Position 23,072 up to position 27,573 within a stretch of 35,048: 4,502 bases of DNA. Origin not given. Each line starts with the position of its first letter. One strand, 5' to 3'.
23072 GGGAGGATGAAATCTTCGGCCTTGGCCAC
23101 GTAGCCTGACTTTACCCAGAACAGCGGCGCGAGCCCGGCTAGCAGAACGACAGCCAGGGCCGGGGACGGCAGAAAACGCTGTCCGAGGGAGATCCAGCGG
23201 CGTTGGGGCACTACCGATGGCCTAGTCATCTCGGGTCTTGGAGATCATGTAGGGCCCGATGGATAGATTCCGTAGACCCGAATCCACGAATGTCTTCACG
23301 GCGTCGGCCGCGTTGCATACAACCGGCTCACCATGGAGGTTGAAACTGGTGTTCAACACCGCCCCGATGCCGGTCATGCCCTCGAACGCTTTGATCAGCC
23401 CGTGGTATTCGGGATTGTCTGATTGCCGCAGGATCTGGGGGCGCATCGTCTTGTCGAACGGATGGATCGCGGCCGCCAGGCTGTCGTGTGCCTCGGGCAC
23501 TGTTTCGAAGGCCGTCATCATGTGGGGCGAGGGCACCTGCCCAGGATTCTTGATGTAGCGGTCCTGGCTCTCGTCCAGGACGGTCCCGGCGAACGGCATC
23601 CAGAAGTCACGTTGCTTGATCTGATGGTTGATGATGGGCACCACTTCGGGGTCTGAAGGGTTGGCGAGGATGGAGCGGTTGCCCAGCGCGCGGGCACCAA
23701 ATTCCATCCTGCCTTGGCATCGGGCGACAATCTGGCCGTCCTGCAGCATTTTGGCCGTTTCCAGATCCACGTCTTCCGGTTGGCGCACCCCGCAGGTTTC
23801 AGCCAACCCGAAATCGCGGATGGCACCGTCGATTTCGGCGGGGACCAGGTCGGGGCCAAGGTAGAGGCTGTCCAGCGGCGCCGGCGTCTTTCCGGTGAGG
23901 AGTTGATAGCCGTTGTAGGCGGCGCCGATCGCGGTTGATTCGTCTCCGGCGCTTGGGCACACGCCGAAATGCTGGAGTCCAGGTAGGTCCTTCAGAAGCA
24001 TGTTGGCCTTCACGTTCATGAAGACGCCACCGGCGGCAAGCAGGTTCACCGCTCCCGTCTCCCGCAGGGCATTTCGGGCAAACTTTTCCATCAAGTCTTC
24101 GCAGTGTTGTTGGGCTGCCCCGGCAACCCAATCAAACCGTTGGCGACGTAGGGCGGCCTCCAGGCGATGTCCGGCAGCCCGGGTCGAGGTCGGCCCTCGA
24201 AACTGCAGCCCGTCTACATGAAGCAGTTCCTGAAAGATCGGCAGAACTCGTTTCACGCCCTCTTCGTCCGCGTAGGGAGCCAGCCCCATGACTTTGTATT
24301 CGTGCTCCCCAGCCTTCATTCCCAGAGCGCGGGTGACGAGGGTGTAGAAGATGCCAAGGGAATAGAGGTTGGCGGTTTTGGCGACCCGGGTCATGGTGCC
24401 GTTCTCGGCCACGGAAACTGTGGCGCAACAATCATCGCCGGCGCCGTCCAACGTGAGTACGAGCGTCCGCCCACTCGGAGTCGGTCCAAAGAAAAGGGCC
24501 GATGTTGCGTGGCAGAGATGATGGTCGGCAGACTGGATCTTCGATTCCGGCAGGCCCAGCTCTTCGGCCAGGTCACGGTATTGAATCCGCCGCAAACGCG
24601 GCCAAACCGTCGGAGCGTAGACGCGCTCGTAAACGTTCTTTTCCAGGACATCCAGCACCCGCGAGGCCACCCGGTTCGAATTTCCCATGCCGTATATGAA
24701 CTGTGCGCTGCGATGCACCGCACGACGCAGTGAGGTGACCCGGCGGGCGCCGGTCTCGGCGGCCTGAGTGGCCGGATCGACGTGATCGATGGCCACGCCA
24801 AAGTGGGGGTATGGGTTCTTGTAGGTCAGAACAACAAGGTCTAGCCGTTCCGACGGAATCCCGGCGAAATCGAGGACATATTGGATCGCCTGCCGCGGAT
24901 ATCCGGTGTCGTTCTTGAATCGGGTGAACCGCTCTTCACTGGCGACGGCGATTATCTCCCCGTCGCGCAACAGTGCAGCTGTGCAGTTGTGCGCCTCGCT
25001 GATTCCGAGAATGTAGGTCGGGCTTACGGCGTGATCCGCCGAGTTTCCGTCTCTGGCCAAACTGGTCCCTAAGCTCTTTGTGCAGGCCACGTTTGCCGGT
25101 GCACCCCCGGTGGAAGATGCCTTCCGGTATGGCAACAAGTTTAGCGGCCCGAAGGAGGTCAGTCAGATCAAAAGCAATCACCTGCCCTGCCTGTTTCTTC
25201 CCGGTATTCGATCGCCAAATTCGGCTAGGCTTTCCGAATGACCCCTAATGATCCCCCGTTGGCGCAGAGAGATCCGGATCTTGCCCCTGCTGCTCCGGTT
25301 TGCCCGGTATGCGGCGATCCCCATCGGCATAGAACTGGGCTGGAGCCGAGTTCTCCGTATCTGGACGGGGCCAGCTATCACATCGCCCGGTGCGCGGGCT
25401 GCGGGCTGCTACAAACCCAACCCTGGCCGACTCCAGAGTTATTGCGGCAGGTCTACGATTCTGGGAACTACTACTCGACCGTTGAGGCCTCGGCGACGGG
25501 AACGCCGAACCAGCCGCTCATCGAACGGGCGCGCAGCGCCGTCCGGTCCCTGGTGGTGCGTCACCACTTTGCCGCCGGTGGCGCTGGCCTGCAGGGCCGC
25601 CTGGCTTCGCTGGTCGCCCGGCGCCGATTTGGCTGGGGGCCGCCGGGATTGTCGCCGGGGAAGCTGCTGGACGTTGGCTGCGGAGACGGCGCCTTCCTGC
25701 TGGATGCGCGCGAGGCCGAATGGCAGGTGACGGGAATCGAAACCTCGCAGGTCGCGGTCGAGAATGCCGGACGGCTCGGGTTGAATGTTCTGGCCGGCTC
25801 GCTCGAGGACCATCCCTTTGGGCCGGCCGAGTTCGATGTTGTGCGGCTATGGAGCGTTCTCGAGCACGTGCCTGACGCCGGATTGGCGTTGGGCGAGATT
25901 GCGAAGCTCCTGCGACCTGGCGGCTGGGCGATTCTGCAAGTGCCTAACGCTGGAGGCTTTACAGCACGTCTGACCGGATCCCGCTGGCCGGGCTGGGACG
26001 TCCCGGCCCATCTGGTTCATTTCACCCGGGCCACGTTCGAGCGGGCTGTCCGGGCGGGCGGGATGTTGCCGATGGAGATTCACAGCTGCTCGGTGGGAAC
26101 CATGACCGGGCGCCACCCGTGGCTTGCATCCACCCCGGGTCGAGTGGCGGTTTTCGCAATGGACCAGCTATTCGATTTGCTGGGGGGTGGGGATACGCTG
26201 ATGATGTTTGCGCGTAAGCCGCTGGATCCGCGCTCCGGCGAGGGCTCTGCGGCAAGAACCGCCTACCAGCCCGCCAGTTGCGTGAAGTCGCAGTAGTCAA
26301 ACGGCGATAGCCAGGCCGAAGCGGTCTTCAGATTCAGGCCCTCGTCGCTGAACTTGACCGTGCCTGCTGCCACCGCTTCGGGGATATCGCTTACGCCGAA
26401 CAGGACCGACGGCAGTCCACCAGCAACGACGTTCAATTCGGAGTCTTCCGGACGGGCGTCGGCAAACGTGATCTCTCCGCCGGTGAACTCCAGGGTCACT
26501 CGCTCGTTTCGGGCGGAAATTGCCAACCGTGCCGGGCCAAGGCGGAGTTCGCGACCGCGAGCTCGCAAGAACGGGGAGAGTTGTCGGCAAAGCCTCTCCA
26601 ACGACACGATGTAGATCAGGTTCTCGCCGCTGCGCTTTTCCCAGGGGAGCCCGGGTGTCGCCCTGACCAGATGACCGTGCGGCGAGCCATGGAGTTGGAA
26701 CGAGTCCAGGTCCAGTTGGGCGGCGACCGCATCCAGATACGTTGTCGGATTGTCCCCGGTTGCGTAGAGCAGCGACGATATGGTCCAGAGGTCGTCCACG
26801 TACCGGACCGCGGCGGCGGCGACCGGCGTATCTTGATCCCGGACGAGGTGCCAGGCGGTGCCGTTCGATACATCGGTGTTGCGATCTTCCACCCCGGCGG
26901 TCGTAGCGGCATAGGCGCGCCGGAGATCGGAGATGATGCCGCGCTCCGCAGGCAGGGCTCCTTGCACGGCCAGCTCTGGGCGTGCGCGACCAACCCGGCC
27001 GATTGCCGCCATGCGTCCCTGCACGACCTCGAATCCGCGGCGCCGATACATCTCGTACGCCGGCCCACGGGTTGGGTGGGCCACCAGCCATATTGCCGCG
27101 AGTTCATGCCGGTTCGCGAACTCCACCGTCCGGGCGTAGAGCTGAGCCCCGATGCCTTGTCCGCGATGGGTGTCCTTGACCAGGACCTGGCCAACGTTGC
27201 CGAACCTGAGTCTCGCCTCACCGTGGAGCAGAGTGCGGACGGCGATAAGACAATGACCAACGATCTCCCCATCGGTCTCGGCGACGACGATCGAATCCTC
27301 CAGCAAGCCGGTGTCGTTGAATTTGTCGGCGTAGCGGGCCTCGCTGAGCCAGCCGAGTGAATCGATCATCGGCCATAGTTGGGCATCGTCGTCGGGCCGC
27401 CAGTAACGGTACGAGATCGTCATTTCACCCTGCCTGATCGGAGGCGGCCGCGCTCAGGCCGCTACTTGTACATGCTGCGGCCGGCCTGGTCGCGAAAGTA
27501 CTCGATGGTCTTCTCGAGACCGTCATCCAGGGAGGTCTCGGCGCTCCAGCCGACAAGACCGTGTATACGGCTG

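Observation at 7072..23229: Four paralogous giant GT-C (AftD/DUF3367-like) glycosyltransferases within 16 kb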

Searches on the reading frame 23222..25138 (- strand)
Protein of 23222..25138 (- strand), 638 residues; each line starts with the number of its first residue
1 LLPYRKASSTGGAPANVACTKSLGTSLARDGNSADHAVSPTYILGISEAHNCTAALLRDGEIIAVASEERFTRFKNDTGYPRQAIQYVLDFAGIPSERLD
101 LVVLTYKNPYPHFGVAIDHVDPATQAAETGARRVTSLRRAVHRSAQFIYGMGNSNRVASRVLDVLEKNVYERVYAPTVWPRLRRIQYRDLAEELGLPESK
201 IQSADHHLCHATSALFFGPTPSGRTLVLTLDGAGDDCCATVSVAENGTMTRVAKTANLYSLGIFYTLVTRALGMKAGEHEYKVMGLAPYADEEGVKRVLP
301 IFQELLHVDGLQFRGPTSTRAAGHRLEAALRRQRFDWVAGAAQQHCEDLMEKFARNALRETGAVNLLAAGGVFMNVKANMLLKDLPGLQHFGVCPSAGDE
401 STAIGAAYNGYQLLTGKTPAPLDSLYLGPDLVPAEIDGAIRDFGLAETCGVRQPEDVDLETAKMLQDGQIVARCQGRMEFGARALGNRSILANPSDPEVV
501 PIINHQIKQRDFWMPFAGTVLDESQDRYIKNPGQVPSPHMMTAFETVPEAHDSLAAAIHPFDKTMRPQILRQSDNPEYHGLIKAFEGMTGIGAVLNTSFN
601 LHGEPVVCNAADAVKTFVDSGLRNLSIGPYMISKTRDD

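Call 3: search_protein_families(library=pfam, proteins=[window:23222-25138:-], max_evalue=0.01)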
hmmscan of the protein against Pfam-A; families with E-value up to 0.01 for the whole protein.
window:23222-25138:- (638 aa): 2 families
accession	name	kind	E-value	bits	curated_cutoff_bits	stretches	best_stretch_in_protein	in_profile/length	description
PF16861.10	Carbam_trans_C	-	3.5e-58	196.4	27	1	462-634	1-170/170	Carbamoyltransferase C-terminus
PF02543.21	Carbam_trans_N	-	9.5e-35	121.1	24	1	43-407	2-345/346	Carbamoyltransferase N-terminus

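Call 4: search_protein_families(library=ncbifam, proteins=[window:23222-25138:-], max_evalue=0.01)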
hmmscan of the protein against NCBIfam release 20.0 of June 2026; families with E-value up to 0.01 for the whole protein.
window:23222-25138:- (638 aa): 1 family
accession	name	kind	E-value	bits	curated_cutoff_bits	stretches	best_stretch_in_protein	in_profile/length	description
NF041651.1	nodul_NodU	equivalog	1.5e-25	90.1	1000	1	356-614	295-537/556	nodulation protein NodU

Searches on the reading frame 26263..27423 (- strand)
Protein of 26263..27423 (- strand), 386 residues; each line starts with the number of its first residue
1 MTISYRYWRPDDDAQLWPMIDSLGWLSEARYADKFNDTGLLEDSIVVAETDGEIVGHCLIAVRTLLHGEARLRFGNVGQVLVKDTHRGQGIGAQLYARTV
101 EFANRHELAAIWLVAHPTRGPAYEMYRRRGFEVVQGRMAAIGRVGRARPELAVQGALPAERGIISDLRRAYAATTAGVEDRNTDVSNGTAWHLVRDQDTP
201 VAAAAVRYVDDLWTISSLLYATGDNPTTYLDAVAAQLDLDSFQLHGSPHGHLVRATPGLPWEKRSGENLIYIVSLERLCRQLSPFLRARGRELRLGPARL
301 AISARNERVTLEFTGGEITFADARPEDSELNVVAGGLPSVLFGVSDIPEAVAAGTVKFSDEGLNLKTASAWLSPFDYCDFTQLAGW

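Call 5: search_protein_families(library=pfam, proteins=[window:26263-27423:-], max_evalue=0.01)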
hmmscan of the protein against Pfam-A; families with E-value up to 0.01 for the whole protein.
window:26263-27423:- (386 aa): 5 families
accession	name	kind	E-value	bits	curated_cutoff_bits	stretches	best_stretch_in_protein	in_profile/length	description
PF00583.31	Acetyltransf_1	-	9.3e-14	52.1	20.7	1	32-131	22-116/116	Acetyltransferase (GNAT) family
PF13508.13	Acetyltransf_7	-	2.1e-10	41.3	27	1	44-133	4-84/84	Acetyltransferase (GNAT) domain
PF13527.13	Acetyltransf_9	-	3.9e-10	40.2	25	1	33-133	31-126/127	Acetyltransferase (GNAT) domain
PF13673.13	Acetyltransf_10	-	1e-06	29.2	23.6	1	45-135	33-111/128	Acetyltransferase (GNAT) domain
PF08445.16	FR47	-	0.00011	22.5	22.1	1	57-134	4-80/86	FR47-like protein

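Call 26: search_protein_families(library=ncbifam, proteins=[window:26263-27423:-], max_evalue=0.001)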
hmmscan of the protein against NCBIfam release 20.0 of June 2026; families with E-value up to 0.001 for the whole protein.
window:26263-27423:- (386 aa): 6 families
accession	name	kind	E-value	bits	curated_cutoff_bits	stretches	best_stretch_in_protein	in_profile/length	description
TIGR01575.1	rimI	equivalog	1.3e-06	28.6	86.4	1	45-136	34-117/132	ribosomal protein S18-alanine N-acetyltransferase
NF000487.1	stat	exception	1.1e-05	25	420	1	46-134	82-164/189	streptothricin N-acetyltransferase STAT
NF000010.1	AAC_2p_Ib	exception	7.4e-05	22.4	400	1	51-148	65-158/195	aminoglycoside N-acetyltransferase AAC(2')-Ib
NF040501.1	resist_ArsN2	equivalog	0.00016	21.3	125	1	80-136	54-106/133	arsenic resistance N-acetyltransferase ArsN2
NF040503.1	resist_ArsN1a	equivalog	0.00022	21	170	1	43-134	48-136/159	arsinothricin resistance N-acetyltransferase ArsN1 family A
TIGR03448.1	mycothiol_MshD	equivalog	0.00051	19.4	163.1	1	26-135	187-289/294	mycothiol synthase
